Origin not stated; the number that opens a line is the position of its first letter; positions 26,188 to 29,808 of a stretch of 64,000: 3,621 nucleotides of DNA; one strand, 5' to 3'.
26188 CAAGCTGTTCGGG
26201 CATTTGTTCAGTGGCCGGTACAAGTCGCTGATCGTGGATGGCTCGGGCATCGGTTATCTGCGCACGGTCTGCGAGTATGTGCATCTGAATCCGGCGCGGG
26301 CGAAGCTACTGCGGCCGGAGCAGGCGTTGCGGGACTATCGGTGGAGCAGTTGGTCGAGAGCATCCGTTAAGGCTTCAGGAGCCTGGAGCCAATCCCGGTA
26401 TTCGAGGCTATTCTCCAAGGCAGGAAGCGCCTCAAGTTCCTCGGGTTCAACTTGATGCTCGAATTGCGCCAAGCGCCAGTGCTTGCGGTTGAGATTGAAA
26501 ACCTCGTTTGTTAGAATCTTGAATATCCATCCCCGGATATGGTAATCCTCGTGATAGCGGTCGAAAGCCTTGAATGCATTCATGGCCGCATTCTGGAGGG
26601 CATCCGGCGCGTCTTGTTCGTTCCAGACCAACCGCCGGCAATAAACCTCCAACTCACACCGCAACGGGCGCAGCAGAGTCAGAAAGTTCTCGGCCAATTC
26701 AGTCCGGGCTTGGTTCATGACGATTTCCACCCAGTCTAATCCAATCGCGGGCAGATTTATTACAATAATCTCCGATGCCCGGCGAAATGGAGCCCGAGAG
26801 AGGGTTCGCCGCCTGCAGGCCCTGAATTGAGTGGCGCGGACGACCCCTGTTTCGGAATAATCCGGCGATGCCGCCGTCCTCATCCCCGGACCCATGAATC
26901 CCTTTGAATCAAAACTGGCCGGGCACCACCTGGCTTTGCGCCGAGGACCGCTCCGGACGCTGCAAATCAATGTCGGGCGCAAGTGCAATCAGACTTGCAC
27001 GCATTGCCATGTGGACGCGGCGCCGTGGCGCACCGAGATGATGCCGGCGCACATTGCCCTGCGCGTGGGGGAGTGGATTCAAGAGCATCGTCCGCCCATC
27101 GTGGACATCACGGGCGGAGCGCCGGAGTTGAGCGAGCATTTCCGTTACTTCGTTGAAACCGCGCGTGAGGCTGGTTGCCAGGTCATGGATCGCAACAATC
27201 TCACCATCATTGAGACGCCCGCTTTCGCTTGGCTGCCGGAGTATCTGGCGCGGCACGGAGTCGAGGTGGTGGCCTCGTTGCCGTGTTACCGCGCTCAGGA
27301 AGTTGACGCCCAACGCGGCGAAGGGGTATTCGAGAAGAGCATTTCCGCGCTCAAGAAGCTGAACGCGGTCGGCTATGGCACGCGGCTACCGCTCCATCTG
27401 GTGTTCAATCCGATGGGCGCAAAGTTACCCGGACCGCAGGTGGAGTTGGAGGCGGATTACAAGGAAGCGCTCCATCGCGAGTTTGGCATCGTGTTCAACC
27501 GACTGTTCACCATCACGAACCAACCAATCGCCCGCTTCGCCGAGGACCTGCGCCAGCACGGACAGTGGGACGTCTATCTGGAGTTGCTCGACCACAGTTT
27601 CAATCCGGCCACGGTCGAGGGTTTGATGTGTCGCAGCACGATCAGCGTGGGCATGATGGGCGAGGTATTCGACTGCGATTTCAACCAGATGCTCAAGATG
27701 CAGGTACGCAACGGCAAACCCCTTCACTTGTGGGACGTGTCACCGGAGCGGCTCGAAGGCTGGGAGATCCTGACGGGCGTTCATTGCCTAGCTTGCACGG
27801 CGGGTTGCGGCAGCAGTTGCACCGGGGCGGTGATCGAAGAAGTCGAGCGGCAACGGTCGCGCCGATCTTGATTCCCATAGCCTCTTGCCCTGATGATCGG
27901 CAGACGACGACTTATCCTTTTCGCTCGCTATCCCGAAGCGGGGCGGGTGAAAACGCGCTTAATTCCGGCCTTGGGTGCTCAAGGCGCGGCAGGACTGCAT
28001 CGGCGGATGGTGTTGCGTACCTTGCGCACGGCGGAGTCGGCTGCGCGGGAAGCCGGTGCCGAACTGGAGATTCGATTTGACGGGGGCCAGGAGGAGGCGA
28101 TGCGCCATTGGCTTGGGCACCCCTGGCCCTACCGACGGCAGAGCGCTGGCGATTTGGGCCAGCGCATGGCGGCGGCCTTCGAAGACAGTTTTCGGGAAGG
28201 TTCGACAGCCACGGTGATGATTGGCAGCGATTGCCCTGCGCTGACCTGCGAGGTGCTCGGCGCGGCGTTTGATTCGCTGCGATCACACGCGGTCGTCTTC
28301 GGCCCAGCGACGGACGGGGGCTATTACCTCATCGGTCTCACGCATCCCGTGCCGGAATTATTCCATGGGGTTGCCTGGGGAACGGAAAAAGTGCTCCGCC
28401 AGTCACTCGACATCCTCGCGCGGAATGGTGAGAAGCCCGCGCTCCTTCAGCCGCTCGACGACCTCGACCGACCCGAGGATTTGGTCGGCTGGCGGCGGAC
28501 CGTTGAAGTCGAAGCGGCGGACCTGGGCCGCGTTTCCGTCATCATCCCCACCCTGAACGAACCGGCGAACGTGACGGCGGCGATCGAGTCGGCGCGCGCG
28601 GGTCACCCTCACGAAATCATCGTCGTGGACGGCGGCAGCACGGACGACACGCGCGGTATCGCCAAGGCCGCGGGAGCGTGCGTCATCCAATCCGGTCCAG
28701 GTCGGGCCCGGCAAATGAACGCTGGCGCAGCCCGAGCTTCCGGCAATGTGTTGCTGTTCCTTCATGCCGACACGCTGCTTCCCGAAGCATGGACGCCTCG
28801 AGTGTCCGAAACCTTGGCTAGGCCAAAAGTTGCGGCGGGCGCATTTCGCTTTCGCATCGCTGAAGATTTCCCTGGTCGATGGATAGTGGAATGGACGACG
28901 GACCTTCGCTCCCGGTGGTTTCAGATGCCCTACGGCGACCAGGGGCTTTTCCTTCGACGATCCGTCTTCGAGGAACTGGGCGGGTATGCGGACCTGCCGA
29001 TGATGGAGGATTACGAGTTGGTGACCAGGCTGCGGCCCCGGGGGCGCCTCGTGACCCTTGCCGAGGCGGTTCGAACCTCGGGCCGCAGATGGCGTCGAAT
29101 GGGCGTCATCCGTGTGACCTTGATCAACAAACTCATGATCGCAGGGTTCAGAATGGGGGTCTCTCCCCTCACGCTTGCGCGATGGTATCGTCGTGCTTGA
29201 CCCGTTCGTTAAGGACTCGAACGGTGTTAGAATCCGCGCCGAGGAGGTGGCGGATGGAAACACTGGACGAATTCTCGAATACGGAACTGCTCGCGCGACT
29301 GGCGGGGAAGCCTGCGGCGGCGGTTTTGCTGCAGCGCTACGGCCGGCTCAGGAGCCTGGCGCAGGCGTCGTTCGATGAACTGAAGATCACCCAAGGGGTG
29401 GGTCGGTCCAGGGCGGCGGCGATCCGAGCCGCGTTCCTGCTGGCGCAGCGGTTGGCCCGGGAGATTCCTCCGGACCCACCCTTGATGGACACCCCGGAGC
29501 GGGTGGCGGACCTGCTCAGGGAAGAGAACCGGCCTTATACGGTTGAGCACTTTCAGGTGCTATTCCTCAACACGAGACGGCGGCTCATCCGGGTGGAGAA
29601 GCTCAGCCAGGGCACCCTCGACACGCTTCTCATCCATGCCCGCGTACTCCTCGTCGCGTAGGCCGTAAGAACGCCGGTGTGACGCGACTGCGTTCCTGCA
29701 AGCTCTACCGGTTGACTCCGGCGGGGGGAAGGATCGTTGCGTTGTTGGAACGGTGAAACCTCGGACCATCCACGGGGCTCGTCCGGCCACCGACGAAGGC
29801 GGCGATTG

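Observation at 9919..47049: Two diverged, convergent copies of a three-gene giant-protein cassette that I cannot assign to any known system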

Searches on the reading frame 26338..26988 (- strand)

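Call 41: search_protein_families(library=pfam, proteins=[window:26338-26988:-], max_evalue=0.001)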
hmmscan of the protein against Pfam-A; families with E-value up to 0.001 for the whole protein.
window:26338-26988:- (217 aa): 1 family
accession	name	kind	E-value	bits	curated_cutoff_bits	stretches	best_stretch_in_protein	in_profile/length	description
PF04542.20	Sigma70_r2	-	1.1e-06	28.8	24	1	116-172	12-70/71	Sigma-70 region 2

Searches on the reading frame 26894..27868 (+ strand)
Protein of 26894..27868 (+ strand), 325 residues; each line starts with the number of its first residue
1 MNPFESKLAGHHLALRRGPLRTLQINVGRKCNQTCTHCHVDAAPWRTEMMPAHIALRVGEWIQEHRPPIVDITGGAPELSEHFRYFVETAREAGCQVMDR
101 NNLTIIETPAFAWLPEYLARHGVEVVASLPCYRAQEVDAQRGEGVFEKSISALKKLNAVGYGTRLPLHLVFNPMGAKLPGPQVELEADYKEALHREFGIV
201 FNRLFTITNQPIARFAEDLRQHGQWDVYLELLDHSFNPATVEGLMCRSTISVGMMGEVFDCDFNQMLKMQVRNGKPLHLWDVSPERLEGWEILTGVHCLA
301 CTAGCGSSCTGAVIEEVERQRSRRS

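Call 8: search_protein_families(library=pfam, proteins=[window:26894-27868:+], max_evalue=0.001)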
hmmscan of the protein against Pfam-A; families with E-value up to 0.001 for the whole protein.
window:26894-27868:+ (325 aa): 2 families
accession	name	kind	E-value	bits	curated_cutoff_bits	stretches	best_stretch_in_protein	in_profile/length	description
PF12345.13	DUF3641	-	9.4e-50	168.6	24.9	1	178-312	1-134/134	Protein of unknown function (DUF3641)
PF04055.27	Radical_SAM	-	3.9e-07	30.8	29.5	1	25-162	1-142/166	Radical SAM superfamily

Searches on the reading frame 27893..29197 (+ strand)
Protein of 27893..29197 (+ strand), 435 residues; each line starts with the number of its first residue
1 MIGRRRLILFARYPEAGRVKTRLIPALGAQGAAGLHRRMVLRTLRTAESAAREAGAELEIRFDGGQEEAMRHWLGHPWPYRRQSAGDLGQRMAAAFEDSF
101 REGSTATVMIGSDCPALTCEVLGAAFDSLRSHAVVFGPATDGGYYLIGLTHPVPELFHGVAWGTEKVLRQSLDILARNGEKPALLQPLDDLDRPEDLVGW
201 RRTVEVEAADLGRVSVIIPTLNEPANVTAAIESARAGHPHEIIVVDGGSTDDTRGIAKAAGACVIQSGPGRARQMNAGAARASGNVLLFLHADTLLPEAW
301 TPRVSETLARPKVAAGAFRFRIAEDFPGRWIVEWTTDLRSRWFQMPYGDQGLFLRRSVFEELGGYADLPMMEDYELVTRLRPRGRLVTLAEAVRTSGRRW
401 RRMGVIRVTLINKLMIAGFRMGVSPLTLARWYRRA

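Call 8: search_protein_families(library=pfam, proteins=[window:27893-29197:+], max_evalue=0.001)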
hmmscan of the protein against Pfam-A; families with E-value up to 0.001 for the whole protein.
window:27893-29197:+ (435 aa): 5 families
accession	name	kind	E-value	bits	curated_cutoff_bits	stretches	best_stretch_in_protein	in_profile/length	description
PF09837.15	DUF2064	-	6.2e-37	126.5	25.8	1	47-164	2-120/120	Uncharacterized protein conserved in bacteria (DUF2064)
PF00535.33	Glycos_transf_2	-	6.3e-22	78.7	23.3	1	215-362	1-167/168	Glycosyl transferase family 2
PF10111.15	Glyco_tranf_2_2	-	1.6e-06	28.3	27.3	0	215-295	1-93/276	Glycosyltransferase like family 2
PF13641.12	Glyco_tranf_2_3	-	1.9e-06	28.5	27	1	213-390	2-204/230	Glycosyltransferase like family 2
PF13632.12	Glyco_trans_2_3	-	8.5e-05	22.9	27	1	288-399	3-117/198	Glycosyl transferase family group 2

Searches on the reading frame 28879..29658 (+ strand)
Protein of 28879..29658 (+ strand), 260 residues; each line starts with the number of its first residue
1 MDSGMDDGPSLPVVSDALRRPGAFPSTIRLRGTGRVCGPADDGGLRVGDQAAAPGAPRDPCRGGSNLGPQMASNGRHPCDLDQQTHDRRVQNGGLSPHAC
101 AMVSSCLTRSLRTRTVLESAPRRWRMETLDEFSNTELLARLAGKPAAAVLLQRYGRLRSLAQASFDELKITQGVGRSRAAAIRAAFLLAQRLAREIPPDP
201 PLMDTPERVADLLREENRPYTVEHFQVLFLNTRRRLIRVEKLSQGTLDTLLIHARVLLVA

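Call 41: search_protein_families(library=pfam, proteins=[window:28879-29658:+], max_evalue=0.001)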
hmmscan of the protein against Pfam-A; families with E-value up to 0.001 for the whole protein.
window:28879-29658:+ (260 aa): 2 families
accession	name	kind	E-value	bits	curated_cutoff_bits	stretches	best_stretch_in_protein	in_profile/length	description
PF04002.20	RadC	-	2.4e-08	34.4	22.1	1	204-257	2-55/121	RadC-like JAB domain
PF12826.13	HHH_2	-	4.5e-06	27.2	27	1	140-186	9-55/64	Helix-hairpin-helix motif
